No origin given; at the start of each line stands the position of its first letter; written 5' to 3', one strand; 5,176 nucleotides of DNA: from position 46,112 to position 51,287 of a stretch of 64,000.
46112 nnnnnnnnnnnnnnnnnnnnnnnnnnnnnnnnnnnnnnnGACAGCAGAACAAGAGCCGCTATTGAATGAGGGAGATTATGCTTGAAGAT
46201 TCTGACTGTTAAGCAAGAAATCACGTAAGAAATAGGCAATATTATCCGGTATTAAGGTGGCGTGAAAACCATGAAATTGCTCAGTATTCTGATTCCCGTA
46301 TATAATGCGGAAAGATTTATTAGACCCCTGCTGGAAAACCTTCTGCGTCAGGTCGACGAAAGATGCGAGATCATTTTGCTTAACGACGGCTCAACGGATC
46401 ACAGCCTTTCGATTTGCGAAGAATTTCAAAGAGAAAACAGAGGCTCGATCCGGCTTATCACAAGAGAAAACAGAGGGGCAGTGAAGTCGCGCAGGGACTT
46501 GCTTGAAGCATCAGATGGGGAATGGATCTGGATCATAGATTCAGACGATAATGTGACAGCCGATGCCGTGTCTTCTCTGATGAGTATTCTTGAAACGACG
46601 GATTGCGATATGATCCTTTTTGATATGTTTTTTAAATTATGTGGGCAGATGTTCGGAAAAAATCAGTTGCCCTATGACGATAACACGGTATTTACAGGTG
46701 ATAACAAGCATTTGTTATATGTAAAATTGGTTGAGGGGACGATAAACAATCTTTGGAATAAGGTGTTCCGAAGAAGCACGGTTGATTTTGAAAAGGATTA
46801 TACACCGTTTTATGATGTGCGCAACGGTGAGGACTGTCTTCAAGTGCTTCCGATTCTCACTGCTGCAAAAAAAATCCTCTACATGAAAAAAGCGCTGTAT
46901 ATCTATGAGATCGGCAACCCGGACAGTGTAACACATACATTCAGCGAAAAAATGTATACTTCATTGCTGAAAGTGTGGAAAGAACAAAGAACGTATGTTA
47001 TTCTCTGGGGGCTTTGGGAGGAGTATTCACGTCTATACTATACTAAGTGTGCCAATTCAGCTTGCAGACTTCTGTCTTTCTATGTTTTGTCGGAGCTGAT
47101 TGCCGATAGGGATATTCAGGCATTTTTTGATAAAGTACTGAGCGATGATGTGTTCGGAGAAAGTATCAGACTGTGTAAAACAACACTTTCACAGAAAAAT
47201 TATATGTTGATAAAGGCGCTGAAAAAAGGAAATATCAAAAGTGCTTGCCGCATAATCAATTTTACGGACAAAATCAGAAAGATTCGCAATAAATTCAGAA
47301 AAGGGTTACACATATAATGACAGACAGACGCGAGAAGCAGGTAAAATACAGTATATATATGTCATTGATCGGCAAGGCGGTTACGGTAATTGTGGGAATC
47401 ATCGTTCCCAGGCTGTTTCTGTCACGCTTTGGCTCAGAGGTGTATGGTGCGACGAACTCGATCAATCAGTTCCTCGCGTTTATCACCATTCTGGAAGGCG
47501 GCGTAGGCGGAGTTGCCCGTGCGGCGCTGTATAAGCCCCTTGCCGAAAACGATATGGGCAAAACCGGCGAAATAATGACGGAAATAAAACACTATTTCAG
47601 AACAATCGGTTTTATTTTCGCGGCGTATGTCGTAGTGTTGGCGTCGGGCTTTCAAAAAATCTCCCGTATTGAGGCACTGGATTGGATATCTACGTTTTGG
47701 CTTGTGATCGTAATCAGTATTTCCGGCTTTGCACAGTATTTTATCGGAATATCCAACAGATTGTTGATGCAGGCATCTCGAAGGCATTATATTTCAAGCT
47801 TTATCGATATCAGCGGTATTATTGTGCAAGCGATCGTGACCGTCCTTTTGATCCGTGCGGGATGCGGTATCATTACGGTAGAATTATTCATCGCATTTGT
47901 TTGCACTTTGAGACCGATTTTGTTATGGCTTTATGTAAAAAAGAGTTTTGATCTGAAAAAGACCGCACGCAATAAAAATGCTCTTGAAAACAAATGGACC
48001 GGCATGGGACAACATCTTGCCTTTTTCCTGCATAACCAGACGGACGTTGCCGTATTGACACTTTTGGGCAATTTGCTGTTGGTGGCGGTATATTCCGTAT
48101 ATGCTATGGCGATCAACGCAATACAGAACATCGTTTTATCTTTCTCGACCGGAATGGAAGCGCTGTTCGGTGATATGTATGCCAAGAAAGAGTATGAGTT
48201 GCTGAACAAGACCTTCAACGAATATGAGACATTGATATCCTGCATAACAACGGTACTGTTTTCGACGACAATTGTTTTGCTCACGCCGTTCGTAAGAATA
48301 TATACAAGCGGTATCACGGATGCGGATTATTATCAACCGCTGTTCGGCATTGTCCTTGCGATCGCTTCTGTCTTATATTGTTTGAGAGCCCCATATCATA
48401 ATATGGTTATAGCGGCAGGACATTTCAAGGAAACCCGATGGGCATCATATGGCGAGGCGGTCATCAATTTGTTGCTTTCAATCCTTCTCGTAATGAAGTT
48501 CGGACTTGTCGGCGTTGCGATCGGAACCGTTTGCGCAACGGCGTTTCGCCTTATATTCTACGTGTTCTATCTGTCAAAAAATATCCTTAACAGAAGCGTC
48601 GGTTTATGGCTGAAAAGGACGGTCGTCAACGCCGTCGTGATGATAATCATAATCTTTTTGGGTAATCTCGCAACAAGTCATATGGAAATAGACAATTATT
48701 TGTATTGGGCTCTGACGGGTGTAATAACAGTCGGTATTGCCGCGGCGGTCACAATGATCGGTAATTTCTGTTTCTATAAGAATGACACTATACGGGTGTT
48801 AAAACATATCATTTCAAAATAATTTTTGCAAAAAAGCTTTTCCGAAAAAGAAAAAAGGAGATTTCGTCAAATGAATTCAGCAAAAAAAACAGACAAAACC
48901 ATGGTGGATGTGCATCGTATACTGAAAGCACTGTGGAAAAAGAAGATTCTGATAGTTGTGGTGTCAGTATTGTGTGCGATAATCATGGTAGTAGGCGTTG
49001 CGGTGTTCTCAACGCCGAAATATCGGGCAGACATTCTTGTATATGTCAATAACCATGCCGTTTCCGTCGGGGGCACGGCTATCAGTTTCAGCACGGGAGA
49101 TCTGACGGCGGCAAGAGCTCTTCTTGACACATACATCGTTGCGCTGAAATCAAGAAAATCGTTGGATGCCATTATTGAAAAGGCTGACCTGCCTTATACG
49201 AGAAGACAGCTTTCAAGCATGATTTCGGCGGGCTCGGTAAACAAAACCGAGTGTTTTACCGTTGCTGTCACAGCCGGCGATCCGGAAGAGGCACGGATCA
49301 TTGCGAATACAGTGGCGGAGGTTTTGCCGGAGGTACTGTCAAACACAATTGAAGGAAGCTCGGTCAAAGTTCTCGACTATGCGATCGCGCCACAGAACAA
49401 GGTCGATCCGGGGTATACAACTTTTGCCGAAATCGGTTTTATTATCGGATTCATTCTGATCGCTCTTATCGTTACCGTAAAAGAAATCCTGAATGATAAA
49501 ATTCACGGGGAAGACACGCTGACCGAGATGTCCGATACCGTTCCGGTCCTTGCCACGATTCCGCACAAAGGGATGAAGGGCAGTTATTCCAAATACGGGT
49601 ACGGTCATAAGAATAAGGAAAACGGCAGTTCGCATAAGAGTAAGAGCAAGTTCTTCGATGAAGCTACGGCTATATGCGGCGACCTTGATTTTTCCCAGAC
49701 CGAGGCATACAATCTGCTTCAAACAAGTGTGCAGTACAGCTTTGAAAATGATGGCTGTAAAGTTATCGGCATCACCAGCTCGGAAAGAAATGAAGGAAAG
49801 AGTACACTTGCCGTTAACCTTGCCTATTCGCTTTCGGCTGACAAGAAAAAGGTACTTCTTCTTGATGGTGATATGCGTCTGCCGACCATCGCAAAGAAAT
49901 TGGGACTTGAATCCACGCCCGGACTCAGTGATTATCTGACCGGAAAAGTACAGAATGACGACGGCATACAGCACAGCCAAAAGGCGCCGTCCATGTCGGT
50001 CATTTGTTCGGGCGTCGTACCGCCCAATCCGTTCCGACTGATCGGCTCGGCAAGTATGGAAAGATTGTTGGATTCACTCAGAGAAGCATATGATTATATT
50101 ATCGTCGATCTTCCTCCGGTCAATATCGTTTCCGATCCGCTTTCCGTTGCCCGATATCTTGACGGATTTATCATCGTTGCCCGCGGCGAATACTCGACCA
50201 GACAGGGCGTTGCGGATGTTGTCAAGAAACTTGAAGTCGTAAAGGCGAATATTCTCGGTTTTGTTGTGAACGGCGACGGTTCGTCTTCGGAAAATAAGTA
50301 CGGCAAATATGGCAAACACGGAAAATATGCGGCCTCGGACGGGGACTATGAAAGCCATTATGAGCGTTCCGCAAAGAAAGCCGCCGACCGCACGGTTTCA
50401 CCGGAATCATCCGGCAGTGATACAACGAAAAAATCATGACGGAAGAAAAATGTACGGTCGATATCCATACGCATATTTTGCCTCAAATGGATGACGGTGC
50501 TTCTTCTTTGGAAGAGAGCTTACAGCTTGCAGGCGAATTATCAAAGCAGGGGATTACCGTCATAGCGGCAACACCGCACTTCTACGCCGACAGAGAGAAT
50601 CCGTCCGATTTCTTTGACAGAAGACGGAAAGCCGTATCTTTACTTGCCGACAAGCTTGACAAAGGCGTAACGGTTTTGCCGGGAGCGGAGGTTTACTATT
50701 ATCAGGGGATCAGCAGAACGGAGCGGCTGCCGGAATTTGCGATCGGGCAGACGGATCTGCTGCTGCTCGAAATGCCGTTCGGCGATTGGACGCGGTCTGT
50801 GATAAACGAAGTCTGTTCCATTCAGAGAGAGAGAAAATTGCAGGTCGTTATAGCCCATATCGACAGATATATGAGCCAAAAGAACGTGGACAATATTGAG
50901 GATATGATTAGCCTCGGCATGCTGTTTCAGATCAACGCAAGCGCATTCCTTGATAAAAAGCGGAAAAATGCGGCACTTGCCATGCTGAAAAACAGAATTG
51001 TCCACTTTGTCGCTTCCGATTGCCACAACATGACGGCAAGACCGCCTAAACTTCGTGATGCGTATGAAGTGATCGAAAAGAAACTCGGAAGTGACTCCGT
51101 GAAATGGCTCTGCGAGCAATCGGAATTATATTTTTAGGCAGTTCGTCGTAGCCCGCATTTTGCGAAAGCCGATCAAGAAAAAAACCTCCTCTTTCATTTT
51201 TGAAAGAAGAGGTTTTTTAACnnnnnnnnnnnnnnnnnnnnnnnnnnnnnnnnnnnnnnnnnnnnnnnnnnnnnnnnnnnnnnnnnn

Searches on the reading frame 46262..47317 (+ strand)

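Call 4: search_protein_families(library=pfam, proteins=[window:46262-47317:+], max_evalue=0.01)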
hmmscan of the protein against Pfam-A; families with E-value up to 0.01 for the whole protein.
window:46262-47317:+ (351 aa): 4 families
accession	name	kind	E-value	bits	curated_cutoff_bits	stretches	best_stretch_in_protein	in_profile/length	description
PF00535.33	Glycos_transf_2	-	2.5e-27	96.3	23.3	1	8-128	1-121/168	Glycosyl transferase family 2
PF13641.12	Glyco_tranf_2_3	-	1.2e-09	38.9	27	1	7-118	3-119/230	Glycosyltransferase like family 2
PF10111.15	Glyco_tranf_2_2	-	1e-06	28.9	27.3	1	8-112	1-108/276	Glycosyltransferase like family 2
PF13704.12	Glyco_tranf_2_4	-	0.006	17.5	27.5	0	35-100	20-86/98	Glycosyl transferase family 2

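Call 5: search_protein_families(library=ncbifam, proteins=[window:46262-47317:+], max_evalue=0.01)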
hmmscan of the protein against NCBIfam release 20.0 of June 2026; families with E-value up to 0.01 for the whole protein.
window:46262-47317:+ (351 aa): 22 families
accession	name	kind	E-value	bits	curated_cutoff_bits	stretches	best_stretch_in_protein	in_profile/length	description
NF007482.0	PRK10073.1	equivalog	3.2e-27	95.4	423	1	2-263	3-257/334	glycosyltransferase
NF050050.1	ProtGlycPglI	equivalog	4.7e-14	52.5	500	1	5-231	2-216/306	GalNAc(5)-diNAcBac-PP-undecaprenol beta-1,3-glucosyltransferase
NF041875.1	EPS_EpsD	equivalog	3.8e-13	49.5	370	1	7-113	1-107/325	exopolysaccharide biosynthesis glycosyltransferase EpsD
NF047683.1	TeichurnBiosyTuaG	equivalog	4.6e-13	49.4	400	1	3-115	4-116/252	teichuronic acid biosynthesis protein TuaG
TIGR03937.1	PgaC_IcaA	equivalog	1.9e-12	46.9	422.3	1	2-111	42-151/407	poly-beta-1,6-N-acetyl-D-glucosamine synthase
TIGR04283.1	glyco_like_mftF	equivalog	7.6e-10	38.7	182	1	7-125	1-112/221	TIGR04283 family arsenosugar biosynthesis glycosyltransferase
NF038302.1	EPS_HpsE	equivalog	8.8e-10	38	300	1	7-102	3-103/307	hormogonium polysaccharide biosynthesis glycosyltransferase HpsE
NF053739.1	GlytfEpsEBac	equivalog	1.1e-08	34.4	450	1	7-113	3-110/265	glycosyltransferase EpsE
TIGR03111.1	glyc2_xrt_Gpos1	hypoth_equivalog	2.3e-08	33.3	363.95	1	5-112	49-158/439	TIGR03111 family XrtG-associated glycosyltransferase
NF007453.0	PRK10018.1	equivalog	1e-07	31.9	382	1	2-185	3-184/280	colanic acid biosynthesis glycosyltransferase WcaA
NF041394.1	GtaseAglG_Halo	equivalog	1.1e-07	31.5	440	1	8-114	4-111/304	glucosyl-dolichyl phosphate glucuronosyltransferase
TIGR04017.1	WcaA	equivalog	4.5e-07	29.7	495.75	1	4-185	4-183/279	colanic acid biosynthesis glycosyltransferase WcaA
NF050819.1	PolSacchBiosHfsG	equivalog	3.1e-06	26.6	500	1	5-98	12-104/302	polysaccharide biosynthesis protein HfsG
NF045692.1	OglycostaseCruG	equivalog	5e-06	25.7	600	1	4-121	40-163/386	2'-O-glycosyltransferase CruG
NF007986.1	PRK10714.1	equivalog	9.9e-06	24.8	529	1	3-106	4-111/316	undecaprenyl-phosphate 4-deoxy-4-formamido-L-arabinose transferase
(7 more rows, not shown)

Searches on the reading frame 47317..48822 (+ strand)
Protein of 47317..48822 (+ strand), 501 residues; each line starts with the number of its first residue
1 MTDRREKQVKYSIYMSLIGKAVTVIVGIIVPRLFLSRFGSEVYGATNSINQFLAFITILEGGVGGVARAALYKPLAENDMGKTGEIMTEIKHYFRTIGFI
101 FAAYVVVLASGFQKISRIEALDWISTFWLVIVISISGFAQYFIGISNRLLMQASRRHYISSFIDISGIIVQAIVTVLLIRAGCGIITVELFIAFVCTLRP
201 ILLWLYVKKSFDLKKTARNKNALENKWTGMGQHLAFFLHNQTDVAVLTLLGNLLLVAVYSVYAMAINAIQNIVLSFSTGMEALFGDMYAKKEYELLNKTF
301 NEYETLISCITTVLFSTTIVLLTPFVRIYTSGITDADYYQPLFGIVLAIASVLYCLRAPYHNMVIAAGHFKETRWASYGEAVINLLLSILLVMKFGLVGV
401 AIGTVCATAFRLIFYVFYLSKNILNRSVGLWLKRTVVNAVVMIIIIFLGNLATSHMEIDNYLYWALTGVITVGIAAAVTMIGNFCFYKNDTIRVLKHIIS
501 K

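Call 4: search_protein_families(library=pfam, proteins=[window:47317-48822:+], max_evalue=0.01)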
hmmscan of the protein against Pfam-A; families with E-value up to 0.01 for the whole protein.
window:47317-48822:+ (501 aa): 0 families

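Call 5: search_protein_families(library=ncbifam, proteins=[window:47317-48822:+], max_evalue=0.01)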
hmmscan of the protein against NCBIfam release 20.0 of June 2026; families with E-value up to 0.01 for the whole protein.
window:47317-48822:+ (501 aa): 0 families

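Call 44: search_protein_families(library=pfam, proteins=[window:47317-48822:+], max_evalue=10)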
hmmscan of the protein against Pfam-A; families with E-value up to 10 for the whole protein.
window:47317-48822:+ (501 aa): 1 family
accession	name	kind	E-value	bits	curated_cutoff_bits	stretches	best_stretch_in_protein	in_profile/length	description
PF18186.6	SLATT_4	-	0.14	12.3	27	1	152-224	22-93/165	SMODS and SLOG-associating 2TM effector domain family 4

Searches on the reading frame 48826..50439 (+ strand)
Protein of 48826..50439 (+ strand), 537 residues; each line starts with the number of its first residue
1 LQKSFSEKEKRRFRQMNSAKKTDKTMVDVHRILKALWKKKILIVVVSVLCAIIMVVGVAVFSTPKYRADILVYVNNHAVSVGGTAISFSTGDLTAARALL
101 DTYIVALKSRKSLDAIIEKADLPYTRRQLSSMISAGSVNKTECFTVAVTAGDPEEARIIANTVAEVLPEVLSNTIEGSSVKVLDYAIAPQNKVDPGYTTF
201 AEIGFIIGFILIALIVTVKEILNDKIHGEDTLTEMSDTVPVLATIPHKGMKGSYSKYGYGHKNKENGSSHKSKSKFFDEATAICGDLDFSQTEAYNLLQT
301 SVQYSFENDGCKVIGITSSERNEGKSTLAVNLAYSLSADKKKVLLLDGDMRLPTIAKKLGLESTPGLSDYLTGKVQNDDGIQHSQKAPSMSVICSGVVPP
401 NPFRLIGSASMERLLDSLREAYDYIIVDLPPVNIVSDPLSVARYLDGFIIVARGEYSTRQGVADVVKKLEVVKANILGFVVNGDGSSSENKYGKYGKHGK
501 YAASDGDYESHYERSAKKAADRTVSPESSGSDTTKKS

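Call 6: search_protein_families(library=pfam, proteins=[window:48826-50439:+], max_evalue=0.001)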
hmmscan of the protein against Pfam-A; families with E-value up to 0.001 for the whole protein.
window:48826-50439:+ (537 aa): 4 families
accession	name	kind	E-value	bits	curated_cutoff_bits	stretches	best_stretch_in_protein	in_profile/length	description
PF13614.12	AAA_31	-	8.1e-14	52.4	27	1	312-475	2-170/177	AAA domain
PF02706.20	Wzz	-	1e-13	51.8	25.5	1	27-119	3-90/91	Chain length determinant protein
PF10609.15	ParA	-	1.6e-11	44.6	27.1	1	313-487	5-178/246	NUBPL iron-transfer P-loop NTPase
PF01656.29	CbiA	-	8.4e-07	29.4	25.4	1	317-482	4-81/125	CobQ/CobB/MinD/ParA nucleotide binding domain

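Call 24: search_protein_families(library=ncbifam, proteins=[window:48826-50439:+], max_evalue=1e-10)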
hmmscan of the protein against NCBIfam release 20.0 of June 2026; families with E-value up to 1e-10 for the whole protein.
window:48826-50439:+ (537 aa): 9 families
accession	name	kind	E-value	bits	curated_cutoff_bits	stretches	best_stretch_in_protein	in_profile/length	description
TIGR01007.1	eps_fam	subfamily_domain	2.1e-48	164.5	108.05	1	293-499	1-204/204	polysaccharide biosynthesis tyrosine autokinase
NF007350.0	PRK09841.1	equivalog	8.8e-44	149.7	1248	1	178-501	405-720/726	tyrosine-protein kinase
NF008568.0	PRK11519.1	equivalog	1.6e-37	129.1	1068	1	179-496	406-709/720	tyrosine-protein kinase Wzc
TIGR01005.1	eps_transp_fam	subfamily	3.7e-34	118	411.7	1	179-520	412-754/754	exopolysaccharide transport protein family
TIGR01006.1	polys_exp_MPA1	subfamily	1.2e-31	109.9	296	1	21-246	2-222/226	CspC family polysaccharide chain length determinant protein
TIGR03018.1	pepcterm_TyrKin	hypoth_equivalog_domain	4.4e-31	107.8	230.65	1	306-482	30-207/207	XrtA-associated tyrosine autokinase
TIGR03029.1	EpsG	equivalog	4.9e-31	107.9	313.8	1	292-482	84-273/274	chain length determinant protein tyrosine kinase EpsG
TIGR01969.1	minD_arch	subfamily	1e-11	44.5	201.75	1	313-486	2-172/251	cell division ATPase MinD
NF041136.1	MrpORP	equivalog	7.8e-11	41.8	450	0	312-482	6-176/365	iron-sulfur cluster carrier protein MrpORP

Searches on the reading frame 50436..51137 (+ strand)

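Call 6: search_protein_families(library=pfam, proteins=[window:50436-51137:+], max_evalue=0.001)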
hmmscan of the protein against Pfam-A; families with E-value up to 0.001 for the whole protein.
window:50436-51137:+ (233 aa): 1 family
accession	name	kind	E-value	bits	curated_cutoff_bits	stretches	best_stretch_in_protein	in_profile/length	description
PF19567.5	CpsB_CapC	-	1.1e-44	153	27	1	8-225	2-224/234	Capsular polysaccharide synthesis, CpsB/CapC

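Call 24: search_protein_families(library=ncbifam, proteins=[window:50436-51137:+], max_evalue=1e-10)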
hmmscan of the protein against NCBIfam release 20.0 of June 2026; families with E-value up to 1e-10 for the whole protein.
window:50436-51137:+ (233 aa): 1 family
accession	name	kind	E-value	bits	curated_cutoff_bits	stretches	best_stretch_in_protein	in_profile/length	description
NF041488.1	caps_synth_Cps4B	equivalog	2.9e-32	112.2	400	1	8-227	2-231/243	capsular polysaccharide biosynthesis protein Cps4B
